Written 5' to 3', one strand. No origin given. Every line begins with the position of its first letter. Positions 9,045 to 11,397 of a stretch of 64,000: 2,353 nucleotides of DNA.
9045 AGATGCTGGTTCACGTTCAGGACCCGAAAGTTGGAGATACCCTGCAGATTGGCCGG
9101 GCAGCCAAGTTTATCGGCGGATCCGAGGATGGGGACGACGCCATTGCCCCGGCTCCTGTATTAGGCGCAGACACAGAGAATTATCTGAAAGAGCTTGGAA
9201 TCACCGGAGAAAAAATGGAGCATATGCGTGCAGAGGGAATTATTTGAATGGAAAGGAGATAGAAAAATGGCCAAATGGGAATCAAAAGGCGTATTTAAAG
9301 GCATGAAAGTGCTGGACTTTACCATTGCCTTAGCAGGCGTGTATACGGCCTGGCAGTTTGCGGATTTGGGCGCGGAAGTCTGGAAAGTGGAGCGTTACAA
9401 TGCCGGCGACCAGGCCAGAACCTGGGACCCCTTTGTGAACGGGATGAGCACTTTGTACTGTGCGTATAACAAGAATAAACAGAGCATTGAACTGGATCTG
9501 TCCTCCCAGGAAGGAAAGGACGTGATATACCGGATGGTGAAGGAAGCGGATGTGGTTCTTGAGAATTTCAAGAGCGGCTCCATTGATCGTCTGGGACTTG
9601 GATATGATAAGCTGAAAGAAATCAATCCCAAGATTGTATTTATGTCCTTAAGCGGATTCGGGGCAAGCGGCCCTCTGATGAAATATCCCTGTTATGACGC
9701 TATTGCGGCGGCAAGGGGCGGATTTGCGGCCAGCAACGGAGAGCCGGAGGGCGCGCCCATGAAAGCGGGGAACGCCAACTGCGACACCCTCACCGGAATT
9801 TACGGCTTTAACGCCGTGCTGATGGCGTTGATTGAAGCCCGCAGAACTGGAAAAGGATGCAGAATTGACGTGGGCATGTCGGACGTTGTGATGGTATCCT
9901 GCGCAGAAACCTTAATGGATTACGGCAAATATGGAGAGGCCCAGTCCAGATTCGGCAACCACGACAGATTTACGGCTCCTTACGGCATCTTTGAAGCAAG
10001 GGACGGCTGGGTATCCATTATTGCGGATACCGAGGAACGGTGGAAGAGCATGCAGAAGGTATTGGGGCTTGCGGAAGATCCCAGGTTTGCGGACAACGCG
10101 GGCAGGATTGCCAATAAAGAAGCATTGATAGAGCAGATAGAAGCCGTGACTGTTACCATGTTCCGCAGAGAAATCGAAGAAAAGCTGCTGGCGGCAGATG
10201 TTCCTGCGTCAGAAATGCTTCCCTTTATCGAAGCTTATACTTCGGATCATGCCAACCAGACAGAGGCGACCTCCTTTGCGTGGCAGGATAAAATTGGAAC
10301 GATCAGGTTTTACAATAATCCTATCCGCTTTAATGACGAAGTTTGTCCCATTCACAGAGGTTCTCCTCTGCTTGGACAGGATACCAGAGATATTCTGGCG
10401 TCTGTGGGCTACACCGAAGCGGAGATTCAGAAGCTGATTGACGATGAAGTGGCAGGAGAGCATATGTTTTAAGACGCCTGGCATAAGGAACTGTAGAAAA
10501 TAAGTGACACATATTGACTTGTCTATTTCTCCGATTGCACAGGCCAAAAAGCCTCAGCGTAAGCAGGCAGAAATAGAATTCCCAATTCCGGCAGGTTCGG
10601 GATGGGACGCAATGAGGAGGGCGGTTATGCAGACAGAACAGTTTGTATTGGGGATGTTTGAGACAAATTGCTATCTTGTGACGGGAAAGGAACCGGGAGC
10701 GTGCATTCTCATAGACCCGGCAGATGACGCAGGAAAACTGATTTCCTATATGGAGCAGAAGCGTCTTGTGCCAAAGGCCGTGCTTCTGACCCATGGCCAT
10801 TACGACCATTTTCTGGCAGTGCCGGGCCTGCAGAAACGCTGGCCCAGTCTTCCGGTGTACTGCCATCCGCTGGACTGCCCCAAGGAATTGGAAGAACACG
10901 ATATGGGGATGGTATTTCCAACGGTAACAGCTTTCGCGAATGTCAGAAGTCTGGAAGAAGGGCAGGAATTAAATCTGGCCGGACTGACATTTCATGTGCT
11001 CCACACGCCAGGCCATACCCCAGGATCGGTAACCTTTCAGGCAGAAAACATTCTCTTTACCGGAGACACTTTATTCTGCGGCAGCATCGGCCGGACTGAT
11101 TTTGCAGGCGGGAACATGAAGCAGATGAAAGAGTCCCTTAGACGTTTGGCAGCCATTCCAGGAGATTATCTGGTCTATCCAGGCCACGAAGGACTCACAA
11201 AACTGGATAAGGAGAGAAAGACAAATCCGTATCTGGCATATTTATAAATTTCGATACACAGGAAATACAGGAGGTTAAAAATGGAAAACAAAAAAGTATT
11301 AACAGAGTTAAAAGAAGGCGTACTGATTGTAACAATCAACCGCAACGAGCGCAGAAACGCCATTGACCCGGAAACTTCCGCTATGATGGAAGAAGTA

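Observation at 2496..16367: cai/fix-like acyl-CoA cluster in a Firmicute, fused with a Bcd/EtfBA module: candidate carnitine / gamma-butyrobetaine pathway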

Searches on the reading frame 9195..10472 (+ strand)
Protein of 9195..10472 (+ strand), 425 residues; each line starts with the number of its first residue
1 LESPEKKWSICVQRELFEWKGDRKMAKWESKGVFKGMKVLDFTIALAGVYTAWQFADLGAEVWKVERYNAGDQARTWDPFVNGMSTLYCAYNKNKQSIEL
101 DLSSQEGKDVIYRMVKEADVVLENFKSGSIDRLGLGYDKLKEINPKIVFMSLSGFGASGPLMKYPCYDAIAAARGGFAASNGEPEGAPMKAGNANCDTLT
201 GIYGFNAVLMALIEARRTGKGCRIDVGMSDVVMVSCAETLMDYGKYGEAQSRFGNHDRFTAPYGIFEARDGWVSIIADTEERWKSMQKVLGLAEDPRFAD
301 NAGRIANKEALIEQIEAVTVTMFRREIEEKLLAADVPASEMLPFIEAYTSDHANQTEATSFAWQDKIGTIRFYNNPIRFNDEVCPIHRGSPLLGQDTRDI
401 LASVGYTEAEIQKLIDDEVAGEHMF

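Call 3: search_protein_families(library=pfam, proteins=[window:9195-10472:+])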
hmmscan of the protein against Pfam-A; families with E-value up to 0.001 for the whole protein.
window:9195-10472:+ (425 aa): 1 family
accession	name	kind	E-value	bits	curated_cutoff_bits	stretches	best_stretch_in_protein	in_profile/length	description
PF02515.22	CoA_transf_3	-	8.2e-104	348.1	23.3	1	35-397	2-366/366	CoA-transferase family III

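Call 4: search_protein_families(library=ncbifam, proteins=[window:9195-10472:+])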
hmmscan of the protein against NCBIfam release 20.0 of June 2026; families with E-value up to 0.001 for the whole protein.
window:9195-10472:+ (425 aa): 7 families
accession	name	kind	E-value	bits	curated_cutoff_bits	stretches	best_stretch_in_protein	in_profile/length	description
NF052585.1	SucGlutTfsCaiB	equivalog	6.2e-75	252.2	750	1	33-407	7-391/394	succinate--glutarate CoA-transferase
NF008511.0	PRK11430.1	equivalog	4.3e-69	233.5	522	1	26-382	2-356/381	CoA:oxalate CoA-transferase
NF003809.0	PRK05398.1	subfamily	1e-65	222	442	1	34-418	5-414/416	formyl-CoA transferase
TIGR03253.1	oxalate_frc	equivalog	1.7e-64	218.1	504.2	1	34-419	4-415/416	formyl-CoA transferase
NF041294.1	Scnl_mescCoAtase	equivalog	5.9e-60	203.4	700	1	34-401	4-380/381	succinyl-CoA:mesaconate CoA-transferase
NF002914.1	PRK03525.1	equivalog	2.5e-49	168.3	413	1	31-419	7-396/400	L-carnitine CoA-transferase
TIGR04253.1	mesacon_CoA_iso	equivalog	6.7e-12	45.1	725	1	32-419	1-399/403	2-methylfumaryl-CoA isomerase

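Call 29: search_solved_structures(query=window:9267-10472:+, max_evalue=1e-15)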
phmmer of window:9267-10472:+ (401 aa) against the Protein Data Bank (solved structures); distinct sequences matched with E-value up to 1e-15: 33.
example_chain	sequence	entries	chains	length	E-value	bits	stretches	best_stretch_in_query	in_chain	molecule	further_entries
10uh_A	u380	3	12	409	3.1e-62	214.1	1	11-380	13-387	Formyl-coenzyme a transferase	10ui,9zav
4hl6_A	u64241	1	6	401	2.4e-60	207.8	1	3-357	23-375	Uncharacterized protein YfdE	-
4ed9_A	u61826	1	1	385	1.3e-59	205.4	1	11-372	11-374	CAIB/BAIF family protein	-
9br7_A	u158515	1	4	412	1.1e-54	189.3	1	10-399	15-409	Succinate--hydroxymethylglutarate CoA-transferase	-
9br6_A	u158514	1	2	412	1.4e-54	188.8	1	10-399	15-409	Succinate--hydroxymethylglutarate CoA-transferase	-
1pqy_A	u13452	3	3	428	2.3e-47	165.1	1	10-390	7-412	Hypothetical protein yfdW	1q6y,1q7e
1pt5_A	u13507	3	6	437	3.3e-47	164.6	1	10-389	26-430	Hypothetical protein yfdW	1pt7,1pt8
9fn0_B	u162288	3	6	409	2.9e-45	158.2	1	10-395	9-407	Subunit of Benzylsuccinate CoA-transferase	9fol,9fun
3ubm_A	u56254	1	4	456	1.9e-39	139.1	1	9-395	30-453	Formyl-CoA:oxalate CoA-transferase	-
2vjo_A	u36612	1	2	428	4.5e-39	137.8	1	11-211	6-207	FORMYL-COENZYME A TRANSFERASE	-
1p5h_A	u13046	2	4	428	4.8e-39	137.7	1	11-211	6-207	Formyl-coenzyme A transferase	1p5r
2vjk_A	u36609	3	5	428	6.2e-39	137.3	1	11-211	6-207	FORMYL-COENZYME A TRANSFERASE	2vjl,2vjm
1t4c_A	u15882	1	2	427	6.5e-39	137.3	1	11-211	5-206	Formyl-CoA:oxalate CoA-transferase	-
2vjn_A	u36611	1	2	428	6.6e-39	137.2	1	11-211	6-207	FORMYL-COENZYME A TRANSFERASE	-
1vgr_A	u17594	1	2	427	2.3e-38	135.5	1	11-211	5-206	Formyl-coenzyme A transferase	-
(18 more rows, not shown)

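Call 54: find_homologous_proteins(query=window:9267-10472:+, max_evalue=1e-40)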
Query window:9267-10472:+ (401 aa): 982 proteins with E <= 1e-40 among 8000 candidates; the best 120 are listed.
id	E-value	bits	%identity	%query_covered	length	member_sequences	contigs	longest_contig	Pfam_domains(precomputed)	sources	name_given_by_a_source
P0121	1.4e-262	889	97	100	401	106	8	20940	PF02515.23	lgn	-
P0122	2.1e-243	825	88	100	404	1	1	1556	PF02515.23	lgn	-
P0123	3.1e-241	818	88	100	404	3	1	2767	PF02515.23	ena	-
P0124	1.6e-239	813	87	100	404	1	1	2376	PF02515.23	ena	-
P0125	2.7e-239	812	86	100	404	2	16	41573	PF02515.23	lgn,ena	-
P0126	9.9e-239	810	86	100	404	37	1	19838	PF02515.23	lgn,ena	-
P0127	7.9e-235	797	87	100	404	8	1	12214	PF02515.23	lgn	-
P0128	5.4e-234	794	85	100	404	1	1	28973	PF02515.23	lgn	-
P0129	3.3e-233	792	85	100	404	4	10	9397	PF02515.23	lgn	-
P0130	3.6e-233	792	83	100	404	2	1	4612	PF02515.23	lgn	-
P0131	7.9e-233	791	84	100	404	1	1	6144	PF02515.23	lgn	-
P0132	3.0e-232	789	84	100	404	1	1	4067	PF02515.23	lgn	-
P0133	4.1e-232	788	84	100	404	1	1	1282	PF02515.23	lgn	-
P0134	5.3e-232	788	85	100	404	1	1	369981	PF02515.23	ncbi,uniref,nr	ncbi:CaiB/BaiF CoA transferase family protein [Clostridium brassicae]|uniref:CaiB/BaiF CoA-transfera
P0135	1.1e-231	787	85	100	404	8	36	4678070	PF02515.23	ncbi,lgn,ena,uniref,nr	ncbi:CaiB/BaiF CoA transferase family protein [Lacrimispora saccharolytica]|uniref:L-carnitine dehyd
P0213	3.9e-190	650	70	99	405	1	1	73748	PF02515.23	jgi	-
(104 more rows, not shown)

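Call 57: find_encoding_contigs(protein=P0135, flank=10000, max_places=2)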
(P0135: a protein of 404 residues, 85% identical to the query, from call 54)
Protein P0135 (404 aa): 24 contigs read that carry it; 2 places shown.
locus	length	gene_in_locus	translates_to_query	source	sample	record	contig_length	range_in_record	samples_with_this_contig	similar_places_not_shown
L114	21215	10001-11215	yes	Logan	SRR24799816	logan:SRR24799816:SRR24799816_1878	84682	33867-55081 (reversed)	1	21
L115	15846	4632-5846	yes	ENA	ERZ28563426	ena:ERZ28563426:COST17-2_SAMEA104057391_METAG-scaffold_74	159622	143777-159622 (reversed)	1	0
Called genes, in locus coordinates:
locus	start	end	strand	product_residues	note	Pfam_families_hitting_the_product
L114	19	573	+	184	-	PF00440:TetR_N (weak), PF14278:TetR_C_8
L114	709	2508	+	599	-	PF06100:MCRA, PF01266:DAO (faint), PF13450:NAD_binding_8 (weak)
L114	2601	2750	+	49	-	-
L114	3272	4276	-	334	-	PF01012:ETF, PF00766:ETF_alpha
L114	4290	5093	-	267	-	PF01012:ETF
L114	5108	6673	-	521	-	PF00501:AMP-binding, PF13193:AMP-binding_C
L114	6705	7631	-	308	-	PF01012:ETF, PF00766:ETF_alpha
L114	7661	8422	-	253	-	PF01012:ETF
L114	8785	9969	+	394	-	PF02515:CoA_transf_3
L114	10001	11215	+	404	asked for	PF02515:CoA_transf_3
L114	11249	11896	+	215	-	PF00753:Lactamase_B, PF13483:Lactamase_B_3 (faint), PF12706:Lactamase_B_2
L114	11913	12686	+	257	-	PF00378:ECH_1, PF16113:ECH_2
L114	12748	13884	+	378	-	PF02771:Acyl-CoA_dh_N, PF02770:Acyl-CoA_dh_M, PF00441:Acyl-CoA_dh_1, PF08028:Acyl-CoA_dh_2 (weak)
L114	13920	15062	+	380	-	PF02771:Acyl-CoA_dh_N, PF02770:Acyl-CoA_dh_M, PF00441:Acyl-CoA_dh_1, PF08028:Acyl-CoA_dh_2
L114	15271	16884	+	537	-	PF00474:SSF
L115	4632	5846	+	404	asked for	PF02515:CoA_transf_3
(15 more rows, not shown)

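Call 58: find_encoding_contigs(protein=P0213, flank=10000, max_places=1)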
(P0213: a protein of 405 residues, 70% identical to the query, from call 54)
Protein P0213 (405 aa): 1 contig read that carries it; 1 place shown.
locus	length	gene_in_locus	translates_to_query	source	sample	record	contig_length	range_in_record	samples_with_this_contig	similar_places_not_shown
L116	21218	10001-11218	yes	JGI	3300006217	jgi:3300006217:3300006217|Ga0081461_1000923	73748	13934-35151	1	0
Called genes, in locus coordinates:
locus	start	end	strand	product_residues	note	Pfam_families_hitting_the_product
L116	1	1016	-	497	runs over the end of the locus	PF00005:ABC_tran, PF02463:SMC_N (faint), PF13304:AAA_21 (faint), PF00005:ABC_tran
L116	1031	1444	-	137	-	PF05025:RbsD_FucU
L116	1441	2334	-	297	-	PF00294:PfkB, PF08543:Phos_pyr_kin (weak)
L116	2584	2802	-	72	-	-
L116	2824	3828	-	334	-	PF01012:ETF, PF00766:ETF_alpha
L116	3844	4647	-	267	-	PF01012:ETF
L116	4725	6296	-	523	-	PF00501:AMP-binding, PF13193:AMP-binding_C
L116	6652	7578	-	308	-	PF01012:ETF, PF00766:ETF_alpha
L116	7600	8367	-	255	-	PF01012:ETF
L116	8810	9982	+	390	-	PF02515:CoA_transf_3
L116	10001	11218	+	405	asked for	PF02515:CoA_transf_3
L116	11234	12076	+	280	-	PF22622:MFE-2_hydrat-2_N, PF01575:MaoC_dehydratas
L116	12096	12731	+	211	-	PF13483:Lactamase_B_3 (weak), PF00753:Lactamase_B, PF12706:Lactamase_B_2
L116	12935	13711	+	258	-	PF00378:ECH_1, PF16113:ECH_2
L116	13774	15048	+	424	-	PF07690:MFS_1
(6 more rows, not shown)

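Call 82: search_protein_representatives(protein=window:9267-10472:+)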
Query: 401 residues. Proteins with E-value up to 0.001 (for the whole library): 49959; up to 1e-10: 27791; up to 1e-30: 7016. The best 150 are listed.
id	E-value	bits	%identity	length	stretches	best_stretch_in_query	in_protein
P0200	5.6e-197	670.9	74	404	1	6-400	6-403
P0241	6.7e-122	423.7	34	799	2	9-388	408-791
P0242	2.0e-115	402.4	34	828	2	10-378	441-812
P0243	1.5e-101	356.7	69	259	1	6-226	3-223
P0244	3.9e-100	352.1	31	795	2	9-394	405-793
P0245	1.2e-98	347.2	37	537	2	109-393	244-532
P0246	3.3e-98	345.7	33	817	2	9-396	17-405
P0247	5.9e-96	338.3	32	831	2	10-387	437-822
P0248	1.5e-95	337.0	30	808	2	8-381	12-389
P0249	5.0e-93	328.7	34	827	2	11-390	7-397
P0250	3.3e-92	325.9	32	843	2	11-390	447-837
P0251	1.7e-91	323.6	32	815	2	10-393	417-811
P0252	6.0e-91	321.8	31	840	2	11-394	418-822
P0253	4.8e-89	315.5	31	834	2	11-396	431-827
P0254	1.9e-88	313.6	33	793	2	11-375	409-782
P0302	1.6e-76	274.3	44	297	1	6-294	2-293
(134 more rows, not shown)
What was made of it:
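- Tried and rejected: The representative search did (call 82).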

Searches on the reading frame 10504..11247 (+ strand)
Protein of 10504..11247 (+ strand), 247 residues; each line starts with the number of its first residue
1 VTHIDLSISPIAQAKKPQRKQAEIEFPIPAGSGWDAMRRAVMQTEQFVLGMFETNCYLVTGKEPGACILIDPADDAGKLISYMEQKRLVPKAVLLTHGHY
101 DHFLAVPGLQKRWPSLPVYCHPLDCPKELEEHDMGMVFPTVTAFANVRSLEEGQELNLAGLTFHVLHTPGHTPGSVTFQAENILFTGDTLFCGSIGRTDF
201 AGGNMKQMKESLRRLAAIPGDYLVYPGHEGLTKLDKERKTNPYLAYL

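Call 3: search_protein_families(library=pfam, proteins=[window:10504-11247:+])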
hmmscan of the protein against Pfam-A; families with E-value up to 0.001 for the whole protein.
window:10504-11247:+ (247 aa): 3 families
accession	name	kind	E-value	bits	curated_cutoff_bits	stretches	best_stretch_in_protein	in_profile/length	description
PF00753.33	Lactamase_B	-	1.2e-31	110.7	22.7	1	52-228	4-196/196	Metallo-beta-lactamase superfamily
PF12706.13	Lactamase_B_2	-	5.1e-10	39.7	27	1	68-189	3-143/200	Beta-lactamase superfamily domain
PF13483.12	Lactamase_B_3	-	1.9e-06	28.4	24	1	52-185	5-96/160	Beta-lactamase superfamily domain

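Call 4: search_protein_families(library=ncbifam, proteins=[window:10504-11247:+])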
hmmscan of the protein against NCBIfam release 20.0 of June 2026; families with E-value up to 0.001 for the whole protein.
window:10504-11247:+ (247 aa): 18 families
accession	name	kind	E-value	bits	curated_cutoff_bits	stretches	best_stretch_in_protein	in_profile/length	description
TIGR03413.1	GSH_gloB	equivalog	1.4e-30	106.5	200.8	1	51-229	6-165/248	hydroxyacylglutathione hydrolase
NF007597.0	PRK10241.1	equivalog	2.2e-27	96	421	1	51-229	8-166/251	hydroxyacylglutathione hydrolase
NF041804.1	MBL_fold_SolJ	exception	1.1e-18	67.3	350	1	49-229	13-179/224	solanimycin biosynthesis MBL-fold hydrolase SolJ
NF040641.1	bifunc_ST_SDO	equivalog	1.7e-16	60.2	625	1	74-229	186-343/423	bifunctional sulfur transferase/dioxygenase Blh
NF012229.1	bla_class_B_core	domain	5e-13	49.4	100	1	65-178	24-136/139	metallo-beta-lactamase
NF033105.1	bla_subclass_B3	equivalog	7.2e-11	41.9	240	1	91-182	63-157/257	subclass B3 metallo-beta-lactamase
TIGR04558.1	SoxH_rel_PQQ_1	hypoth_equivalog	1.2e-05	24.6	300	1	152-245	138-231/285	quinoprotein relay system zinc metallohydrolase 1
NF000427.2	blaCAU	exception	2.2e-05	23.8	500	1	56-238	28-224/262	CAU/MBL1b family subclass B3 metallo-beta-lactamase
NF047896.1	blaMIM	exception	5.6e-05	22.6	640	1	40-226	56-259/306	MIM family subclass B3 metallo-beta-lactamase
NF000405.1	HARLDQ_not_B3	exception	0.0001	22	350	1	136-180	130-171/267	HARLDQ motif MBL-fold protein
NF033106.1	blaL1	exception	0.00015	20.8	560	0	56-178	61-188/290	L1 family subclass B3 metallo-beta-lactamase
NF000457.2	blaPEDO-1_fam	exception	0.00021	20.8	550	1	45-179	43-183/286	PEDO-1 family subclass B3 metallo-beta-lactamase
NF000438.2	blaPOM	exception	0.00027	20.2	610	1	136-178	147-186/286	POM family subclass B3 metallo-beta-lactamase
TIGR04559.1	SoxH_rel_PQQ_2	hypoth_equivalog_domain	0.00046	19.7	280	0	134-246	119-229/283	quinoprotein relay system zinc metallohydrolase 2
NF053820.1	MBLfold_Strvi7410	exception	0.00058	19.4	525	0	138-181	146-189/343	Strvi_7410 family MBL fold metallo-hydrolase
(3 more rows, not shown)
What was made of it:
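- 10627..11247 (+): MBL-fold, glyoxalase-II (GloB/YcbL)-type hydrolase; probable thioesterase. Pfam Lactamase_B; TIGR03413 GloB 106 bits, below cut-off (calls 3, 4).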

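Call 68: search_solved_structures(query=window:10504-11247:+, max_evalue=1e-12)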
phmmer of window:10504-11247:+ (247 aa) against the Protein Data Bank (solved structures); distinct sequences matched with E-value up to 1e-12: 15.
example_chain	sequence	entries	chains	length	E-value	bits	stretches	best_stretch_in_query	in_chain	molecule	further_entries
2zwr_A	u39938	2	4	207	5.5e-37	130.9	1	47-245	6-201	Metallo-beta-lactamase superfamily protein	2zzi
7ev5_A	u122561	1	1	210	2.7e-33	118.8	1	45-245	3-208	Lactamase_B domain-containing protein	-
7l0b_A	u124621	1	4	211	4.6e-33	118.1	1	40-244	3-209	Hydroxyacylglutathione hydrolase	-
2xf4_A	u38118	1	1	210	3.2e-25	92.4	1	51-244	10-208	HYDROXYACYLGLUTATHIONE HYDROLASE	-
6rz0_A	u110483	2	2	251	3.9e-22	82.2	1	51-230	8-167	Hydroxyacylglutathione hydrolase GloB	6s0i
2qed_A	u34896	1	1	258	5.4e-20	75.2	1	51-229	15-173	Hydroxyacylglutathione hydrolase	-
4ysb_A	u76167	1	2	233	7.4e-20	74.8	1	144-245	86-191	Metallo-beta-lactamase family protein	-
9rhq_A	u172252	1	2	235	3.3e-18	69.4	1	147-245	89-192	Metallo-beta-lactamase family protein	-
6sg9_FL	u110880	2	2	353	2.4e-17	66.6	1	160-244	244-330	mt-SAF20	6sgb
9hny_FL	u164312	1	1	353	2.4e-17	66.6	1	160-244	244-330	Metallo-beta-lactamase domain-containing protein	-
9g8t_A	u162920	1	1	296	1.8e-16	63.7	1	75-229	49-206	Metallo-beta-lactamase domain-containing protein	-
4chl_A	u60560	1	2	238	4.6e-15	59.1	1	149-244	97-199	PERSULFIDE DIOXYGENASE ETHE1, MITOCHONDRIAL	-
8ewo_A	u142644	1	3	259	4.9e-15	59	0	148-230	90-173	PA1813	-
1xm8_A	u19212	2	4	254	5e-15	59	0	149-230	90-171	glyoxalase II | Putative hydroxyacylglutathione hydrolase 2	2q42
8zbd_A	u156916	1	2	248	6.4e-15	58.6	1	149-244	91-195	MBL fold metallo-hydrolase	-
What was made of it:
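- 10627..11247 (+): Best structures are TTHA1623, YcbL and hydroxyacylglutathione hydrolases (call 68).
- On bbu/gbu gamma-butyrobetaine cluster: An unrelated MBL-fold hydrolase is present instead (call 68).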
